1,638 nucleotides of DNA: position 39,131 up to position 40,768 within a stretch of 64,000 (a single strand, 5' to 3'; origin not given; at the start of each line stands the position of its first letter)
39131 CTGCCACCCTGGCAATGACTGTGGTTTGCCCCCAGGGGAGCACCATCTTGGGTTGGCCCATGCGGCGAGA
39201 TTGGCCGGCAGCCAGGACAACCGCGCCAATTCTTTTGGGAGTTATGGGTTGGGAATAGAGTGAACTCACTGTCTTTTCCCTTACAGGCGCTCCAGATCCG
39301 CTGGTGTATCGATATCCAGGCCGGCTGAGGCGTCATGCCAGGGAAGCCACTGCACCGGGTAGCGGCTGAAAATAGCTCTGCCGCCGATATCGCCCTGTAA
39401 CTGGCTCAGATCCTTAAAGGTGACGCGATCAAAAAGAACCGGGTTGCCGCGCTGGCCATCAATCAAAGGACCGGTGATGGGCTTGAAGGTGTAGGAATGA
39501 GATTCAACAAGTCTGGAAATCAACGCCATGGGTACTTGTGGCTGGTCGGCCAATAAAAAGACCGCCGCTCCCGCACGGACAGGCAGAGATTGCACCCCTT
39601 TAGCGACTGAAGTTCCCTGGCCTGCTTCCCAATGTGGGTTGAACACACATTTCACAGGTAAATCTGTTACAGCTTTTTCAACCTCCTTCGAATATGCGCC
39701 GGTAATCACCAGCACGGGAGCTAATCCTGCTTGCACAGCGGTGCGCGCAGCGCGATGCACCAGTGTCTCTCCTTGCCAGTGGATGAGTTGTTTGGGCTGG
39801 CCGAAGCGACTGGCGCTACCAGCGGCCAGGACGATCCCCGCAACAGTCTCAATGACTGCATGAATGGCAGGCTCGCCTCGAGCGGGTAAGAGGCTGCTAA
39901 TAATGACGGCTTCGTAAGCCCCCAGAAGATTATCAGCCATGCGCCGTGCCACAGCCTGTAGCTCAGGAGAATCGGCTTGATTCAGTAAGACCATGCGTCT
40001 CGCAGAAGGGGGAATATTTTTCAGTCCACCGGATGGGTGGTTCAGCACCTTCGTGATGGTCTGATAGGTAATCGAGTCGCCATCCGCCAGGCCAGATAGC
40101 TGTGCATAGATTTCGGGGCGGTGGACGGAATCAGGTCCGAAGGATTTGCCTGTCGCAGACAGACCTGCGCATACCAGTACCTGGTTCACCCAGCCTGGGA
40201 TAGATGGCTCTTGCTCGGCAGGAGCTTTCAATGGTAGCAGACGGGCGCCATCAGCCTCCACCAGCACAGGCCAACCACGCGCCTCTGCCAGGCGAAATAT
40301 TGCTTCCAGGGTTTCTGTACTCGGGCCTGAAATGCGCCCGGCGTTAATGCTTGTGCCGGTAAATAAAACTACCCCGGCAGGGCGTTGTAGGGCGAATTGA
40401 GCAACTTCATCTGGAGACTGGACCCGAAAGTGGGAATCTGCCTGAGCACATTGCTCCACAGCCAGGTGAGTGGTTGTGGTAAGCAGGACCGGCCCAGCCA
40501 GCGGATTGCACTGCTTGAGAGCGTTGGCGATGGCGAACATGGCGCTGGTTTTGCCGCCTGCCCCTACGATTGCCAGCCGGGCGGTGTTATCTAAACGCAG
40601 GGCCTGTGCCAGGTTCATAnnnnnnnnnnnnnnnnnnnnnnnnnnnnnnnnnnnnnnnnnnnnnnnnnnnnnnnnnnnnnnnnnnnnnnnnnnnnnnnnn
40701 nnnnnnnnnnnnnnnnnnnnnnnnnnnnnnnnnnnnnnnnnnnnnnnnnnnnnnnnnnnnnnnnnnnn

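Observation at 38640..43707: YqeB-like, YqeC-MocA fusion and MocA beside a Moco large subunit: candidate selenium-dependent molybdenum hydroxylase locus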

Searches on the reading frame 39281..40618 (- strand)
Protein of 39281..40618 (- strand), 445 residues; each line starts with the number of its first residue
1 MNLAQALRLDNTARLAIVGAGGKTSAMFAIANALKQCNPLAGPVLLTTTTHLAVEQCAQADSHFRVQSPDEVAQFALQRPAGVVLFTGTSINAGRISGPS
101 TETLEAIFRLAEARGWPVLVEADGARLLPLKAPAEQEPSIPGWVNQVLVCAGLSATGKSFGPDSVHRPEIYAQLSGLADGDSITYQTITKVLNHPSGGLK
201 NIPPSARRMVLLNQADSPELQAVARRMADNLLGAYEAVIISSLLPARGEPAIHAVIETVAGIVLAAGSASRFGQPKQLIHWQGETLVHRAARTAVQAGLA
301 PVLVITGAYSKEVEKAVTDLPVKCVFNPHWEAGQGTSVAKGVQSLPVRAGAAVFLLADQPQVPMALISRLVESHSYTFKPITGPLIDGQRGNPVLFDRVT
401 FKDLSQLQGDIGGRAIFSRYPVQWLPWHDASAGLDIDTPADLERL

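Call 3: search_protein_families(library=ncbifam, proteins=[window:39281-40618:-], max_evalue=0.01)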
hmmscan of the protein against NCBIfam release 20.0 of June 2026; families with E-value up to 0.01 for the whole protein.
window:39281-40618:- (445 aa): 22 families
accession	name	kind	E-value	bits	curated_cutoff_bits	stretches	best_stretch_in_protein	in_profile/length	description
TIGR03172.2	TIGR03172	equivalog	2.6e-49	167.9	73.05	1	15-231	2-206/209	selenium cofactor biosynthesis protein YqeC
TIGR03310.1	matur_MocA_YgfJ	equivalog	1.9e-37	129.1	186.45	1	261-444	2-187/188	molybdenum cofactor cytidylyltransferase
NF045665.1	NTPtran_DVU1551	equivalog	1.2e-31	110.1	315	1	260-445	2-189/359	DVU_1551 family NTP transferase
TIGR03202.1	pucB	equivalog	2.7e-26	92.5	235.05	1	260-441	2-191/192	xanthine dehydrogenase accessory protein PucB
NF045782.1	NicBOxredNboR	equivalog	4.5e-22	78.7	260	1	258-445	8-205/206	nicotine blue oxidoreductase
NF002741.0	PRK02726.1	equivalog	4.1e-07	29.8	179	1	257-371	6-115/200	molybdenum cofactor guanylyltransferase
NF010933.0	PRK14353.1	equivalog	8.7e-07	27.9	505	1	258-374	5-124/453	bifunctional UDP-N-acetylglucosamine diphosphorylase/glucosamine-1-phosphate N-acetyltransferase GlmU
NF053639.1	Mfer334_fam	equivalog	1.1e-06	28.7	260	1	276-374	27-126/209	pseudomurein biosynthesis protein PmurB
NF010935.0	PRK14355.1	equivalog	1.9e-06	26.8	718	1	257-398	2-143/459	bifunctional UDP-N-acetylglucosamine diphosphorylase/glucosamine-1-phosphate N-acetyltransferase GlmU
TIGR01173.1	glmU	equivalog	2.4e-06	26.7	366.85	1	262-377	4-120/452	bifunctional UDP-N-acetylglucosamine diphosphorylase/glucosamine-1-phosphate N-acetyltransferase GlmU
NF010932.0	PRK14352.1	equivalog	2.8e-06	26.2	611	1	257-378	5-130/488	bifunctional UDP-N-acetylglucosamine diphosphorylase/glucosamine-1-phosphate N-acetyltransferase GlmU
NF010940.0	PRK14360.1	equivalog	3.3e-06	25.9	602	1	261-403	4-146/452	bifunctional UDP-N-acetylglucosamine diphosphorylase/glucosamine-1-phosphate N-acetyltransferase GlmU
TIGR02665.1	molyb_mobA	equivalog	3.4e-06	27.2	151.85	1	260-375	2-114/186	molybdenum cofactor guanylyltransferase MobA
NF001855.0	PRK00576.1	equivalog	3.2e-05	23.6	205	1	258-374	6-119/197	molybdenum cofactor guanylyltransferase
NF010934.1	PRK14354.1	equivalog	3.4e-05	22.6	450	1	261-379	2-120/447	bifunctional UDP-N-acetylglucosamine diphosphorylase/glucosamine-1-phosphate N-acetyltransferase GlmU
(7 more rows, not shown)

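Call 4: search_protein_families(library=pfam, proteins=[window:39281-40618:-], max_evalue=0.01)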
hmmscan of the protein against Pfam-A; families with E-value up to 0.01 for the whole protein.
window:39281-40618:- (445 aa): 2 families
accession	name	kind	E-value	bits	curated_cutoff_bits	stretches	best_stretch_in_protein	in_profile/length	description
PF12804.13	NTP_transf_3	-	9.5e-34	117.3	27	1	261-420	1-157/160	MobA-like NTP transferase domain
PF19842.5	YqeC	-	1.8e-33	116.2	27.6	1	16-169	2-145/145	YqeC protein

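Call 13: find_homologous_proteins(query=window:39281-40618:-, max_evalue=0.00001)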
Query window:39281-40618:- (445 aa): 4236 proteins with E <= 0.00001 among 8000 candidates; the best 120 are listed.
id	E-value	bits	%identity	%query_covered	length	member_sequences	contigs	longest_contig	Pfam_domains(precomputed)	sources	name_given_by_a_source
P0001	4.1e-289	976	99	100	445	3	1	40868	PF12804.14,PF19842.6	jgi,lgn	jgi:molybdenum cofactor cytidylyltransferase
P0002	2.0e-255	865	88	100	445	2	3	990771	PF12804.14,PF19842.6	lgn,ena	-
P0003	1.5e-252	856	88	100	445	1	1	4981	PF12804.14,PF19842.6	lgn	-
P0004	3.0e-252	855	87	100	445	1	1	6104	PF12804.14,PF19842.6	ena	-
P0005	6.3e-240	814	83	100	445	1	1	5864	PF12804.14,PF19842.6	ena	-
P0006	1.8e-188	645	67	100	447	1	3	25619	PF12804.14,PF19842.6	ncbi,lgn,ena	-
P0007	3.2e-186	637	63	100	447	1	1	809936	PF12804.14,PF19842.6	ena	-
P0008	4.3e-186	637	66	100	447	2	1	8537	PF12804.14,PF19842.6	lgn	-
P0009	3.3e-185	634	67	100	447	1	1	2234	PF12804.14,PF19842.6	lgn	-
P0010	4.3e-185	634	66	100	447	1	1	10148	PF12804.14,PF19842.6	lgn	-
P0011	1.3e-183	629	64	100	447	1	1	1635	PF12804.14,PF19842.6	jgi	jgi:molybdenum cofactor cytidylyltransferase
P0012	7.1e-183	626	66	100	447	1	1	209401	PF12804.14,PF19842.6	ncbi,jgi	-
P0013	9.4e-182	623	64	100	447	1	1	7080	PF12804.14,PF19842.6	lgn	-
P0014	3.8e-180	617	63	100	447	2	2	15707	PF12804.14,PF19842.6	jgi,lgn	-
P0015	6.2e-178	610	63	100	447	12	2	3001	PF12804.14,PF19842.6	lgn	-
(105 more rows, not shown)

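Call 15: find_encoding_contigs(protein=window:39281-40618:-, flank=10000, max_places=4)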
Protein window:39281-40618:- (445 aa): 4 contigs read that carry it; 4 places shown.
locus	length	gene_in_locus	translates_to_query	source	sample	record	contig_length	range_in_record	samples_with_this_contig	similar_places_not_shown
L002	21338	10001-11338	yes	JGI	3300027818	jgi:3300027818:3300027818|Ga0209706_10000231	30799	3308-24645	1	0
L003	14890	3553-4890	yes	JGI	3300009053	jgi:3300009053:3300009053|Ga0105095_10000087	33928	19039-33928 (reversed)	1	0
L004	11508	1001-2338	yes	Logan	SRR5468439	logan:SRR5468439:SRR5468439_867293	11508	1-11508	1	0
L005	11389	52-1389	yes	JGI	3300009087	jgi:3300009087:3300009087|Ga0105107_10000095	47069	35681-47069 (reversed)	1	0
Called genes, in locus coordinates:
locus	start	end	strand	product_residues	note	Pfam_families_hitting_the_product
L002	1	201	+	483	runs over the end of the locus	PF00941:FAD_binding_5, PF03450:CO_deh_flav_C, PF00111:Fer2, PF01799:Fer2_2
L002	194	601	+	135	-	-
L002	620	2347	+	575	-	PF21850:DUF6909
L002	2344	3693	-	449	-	PF00202:Aminotran_3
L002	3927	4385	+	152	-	-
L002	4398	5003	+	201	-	PF00440:TetR_N, PF16859:TetR_C_11 (faint), PF17932:TetR_C_24, PF17938:TetR_C_29 (faint)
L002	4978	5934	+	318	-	PF00892:EamA, PF03151:TPT (weak)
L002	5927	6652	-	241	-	PF00300:His_Phos_1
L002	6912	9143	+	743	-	PF01315:Ald_Xan_dh_C, PF02738:MoCoBD_1, PF20256:MoCoBD_2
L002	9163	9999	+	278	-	-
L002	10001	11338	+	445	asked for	PF19842:YqeC, PF12804:NTP_transf_3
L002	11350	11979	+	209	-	PF12804:NTP_transf_3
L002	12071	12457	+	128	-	PF00072:Response_reg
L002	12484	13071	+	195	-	PF02834:LigT_PEase, PF13563:2_5_RNA_ligase2, PF02834:LigT_PEase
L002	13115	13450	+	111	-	PF02410:RsfS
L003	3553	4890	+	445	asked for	PF19842:YqeC, PF12804:NTP_transf_3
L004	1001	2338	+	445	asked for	PF19842:YqeC, PF12804:NTP_transf_3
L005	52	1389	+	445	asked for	PF19842:YqeC, PF12804:NTP_transf_3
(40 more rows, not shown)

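Call 16: find_encoding_contigs(protein=P0002, flank=10000, max_places=3)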
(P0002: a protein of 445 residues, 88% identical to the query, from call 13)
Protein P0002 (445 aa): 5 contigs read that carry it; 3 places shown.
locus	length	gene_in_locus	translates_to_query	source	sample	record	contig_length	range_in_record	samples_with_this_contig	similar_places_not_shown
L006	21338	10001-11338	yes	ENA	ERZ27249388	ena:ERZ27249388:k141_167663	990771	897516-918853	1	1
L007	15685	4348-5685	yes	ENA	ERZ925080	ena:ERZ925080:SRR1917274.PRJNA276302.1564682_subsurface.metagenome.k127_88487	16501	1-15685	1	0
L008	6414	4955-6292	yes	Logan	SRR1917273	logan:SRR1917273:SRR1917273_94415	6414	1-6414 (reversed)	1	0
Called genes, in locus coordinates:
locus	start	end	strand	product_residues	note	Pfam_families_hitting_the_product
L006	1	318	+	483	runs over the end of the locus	PF00941:FAD_binding_5, PF03450:CO_deh_flav_C, PF00111:Fer2, PF01799:Fer2_2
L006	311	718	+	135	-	-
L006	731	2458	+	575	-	PF21850:DUF6909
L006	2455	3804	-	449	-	PF00202:Aminotran_3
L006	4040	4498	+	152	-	-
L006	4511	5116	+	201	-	PF00440:TetR_N, PF16859:TetR_C_11 (faint), PF17932:TetR_C_24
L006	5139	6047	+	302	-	PF00892:EamA, PF03151:TPT (weak)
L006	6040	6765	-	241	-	PF00300:His_Phos_1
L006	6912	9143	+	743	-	PF01315:Ald_Xan_dh_C, PF02738:MoCoBD_1, PF20256:MoCoBD_2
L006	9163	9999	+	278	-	-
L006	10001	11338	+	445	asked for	PF19842:YqeC, PF12804:NTP_transf_3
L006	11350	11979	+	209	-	PF12804:NTP_transf_3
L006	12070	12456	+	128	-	PF00072:Response_reg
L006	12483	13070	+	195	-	PF10469:AKAP7_NLS (weak), PF02834:LigT_PEase, PF13563:2_5_RNA_ligase2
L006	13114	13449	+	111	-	PF02410:RsfS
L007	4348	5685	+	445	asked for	PF19842:YqeC, PF12804:NTP_transf_3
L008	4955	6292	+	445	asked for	PF19842:YqeC, PF12804:NTP_transf_3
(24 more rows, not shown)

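Call 24: search_solved_structures(query=A2, max_evalue=1, show_alignments=2)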
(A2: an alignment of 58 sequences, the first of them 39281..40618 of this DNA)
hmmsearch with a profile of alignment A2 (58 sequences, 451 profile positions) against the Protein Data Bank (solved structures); distinct sequences matched with E-value up to 1: 88 (the best 60 are shown).
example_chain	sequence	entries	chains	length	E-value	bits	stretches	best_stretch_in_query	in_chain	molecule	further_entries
2we9_A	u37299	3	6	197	1.7e-30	109.2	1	258-448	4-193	MOBA-RELATED PROTEIN | MOCA-RELATED PROTEIN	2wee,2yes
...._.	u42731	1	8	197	4.2e-30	107.9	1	261-448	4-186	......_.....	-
2waw_A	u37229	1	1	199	3e-25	91.9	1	258-448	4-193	MOBA RELATE PROTEIN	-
6plj_A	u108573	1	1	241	1.5e-12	50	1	259-384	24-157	nucleotidyl transferase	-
9dqf_A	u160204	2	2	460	7.9e-11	44.4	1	262-379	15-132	Bifunctional protein GlmU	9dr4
5vmk_A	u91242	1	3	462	7.4e-10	41.2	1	257-389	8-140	Bifunctional protein GlmU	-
1hjl_A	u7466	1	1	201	2e-09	39.8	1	257-448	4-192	MOLYBDOPTERIN-GUANINE DINUCLEOTIDE BIOSYNTHESIS PROTEIN A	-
1hjj_A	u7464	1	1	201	2.1e-09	39.7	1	257-448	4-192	MOLYBDOPTERIN-GUANINE DINUCLEOTIDE BIOSYNTHESIS PROTEIN A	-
1e5k_A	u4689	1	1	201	1e-08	37.4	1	257-396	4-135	MOLYBDOPTERIN-GUANINE DINUCLEOTIDE BIOSYNTHESIS PROTEIN A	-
1fr9_A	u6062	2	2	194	1e-08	37.4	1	257-396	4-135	MOLYBDOPTERIN-GUANINE DINUCLEOTIDE BIOSYNTHESIS PROTEIN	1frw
1h4d_A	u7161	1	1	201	1.5e-08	36.9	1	257-396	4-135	MOLYBDOPTERIN-GUANINE DINUCLEOTIDE BIOSYNTHESIS PROTEIN A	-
1h4e_A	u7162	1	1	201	8.7e-08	34.4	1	257-395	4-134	MOLYBDOPTERIN-GUANINE DINUCLEOTIDE BIOSYNTHESIS PROTEIN A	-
2v0h_A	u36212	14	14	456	1.5e-07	33.5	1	259-379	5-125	BIFUNCTIONAL PROTEIN GLMU | GLUCOSAMINE-1-PHOSPHATE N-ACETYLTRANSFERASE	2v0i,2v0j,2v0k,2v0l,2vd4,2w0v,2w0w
1h4c_A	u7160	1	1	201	2.2e-07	33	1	257-396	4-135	MOLYBDOPTERIN-GUANINE DINUCLEOTIDE BIOSYNTHESIS PROTEIN A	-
2qkx_A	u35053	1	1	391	1e-06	30.8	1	260-382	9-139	Bifunctional protein glmU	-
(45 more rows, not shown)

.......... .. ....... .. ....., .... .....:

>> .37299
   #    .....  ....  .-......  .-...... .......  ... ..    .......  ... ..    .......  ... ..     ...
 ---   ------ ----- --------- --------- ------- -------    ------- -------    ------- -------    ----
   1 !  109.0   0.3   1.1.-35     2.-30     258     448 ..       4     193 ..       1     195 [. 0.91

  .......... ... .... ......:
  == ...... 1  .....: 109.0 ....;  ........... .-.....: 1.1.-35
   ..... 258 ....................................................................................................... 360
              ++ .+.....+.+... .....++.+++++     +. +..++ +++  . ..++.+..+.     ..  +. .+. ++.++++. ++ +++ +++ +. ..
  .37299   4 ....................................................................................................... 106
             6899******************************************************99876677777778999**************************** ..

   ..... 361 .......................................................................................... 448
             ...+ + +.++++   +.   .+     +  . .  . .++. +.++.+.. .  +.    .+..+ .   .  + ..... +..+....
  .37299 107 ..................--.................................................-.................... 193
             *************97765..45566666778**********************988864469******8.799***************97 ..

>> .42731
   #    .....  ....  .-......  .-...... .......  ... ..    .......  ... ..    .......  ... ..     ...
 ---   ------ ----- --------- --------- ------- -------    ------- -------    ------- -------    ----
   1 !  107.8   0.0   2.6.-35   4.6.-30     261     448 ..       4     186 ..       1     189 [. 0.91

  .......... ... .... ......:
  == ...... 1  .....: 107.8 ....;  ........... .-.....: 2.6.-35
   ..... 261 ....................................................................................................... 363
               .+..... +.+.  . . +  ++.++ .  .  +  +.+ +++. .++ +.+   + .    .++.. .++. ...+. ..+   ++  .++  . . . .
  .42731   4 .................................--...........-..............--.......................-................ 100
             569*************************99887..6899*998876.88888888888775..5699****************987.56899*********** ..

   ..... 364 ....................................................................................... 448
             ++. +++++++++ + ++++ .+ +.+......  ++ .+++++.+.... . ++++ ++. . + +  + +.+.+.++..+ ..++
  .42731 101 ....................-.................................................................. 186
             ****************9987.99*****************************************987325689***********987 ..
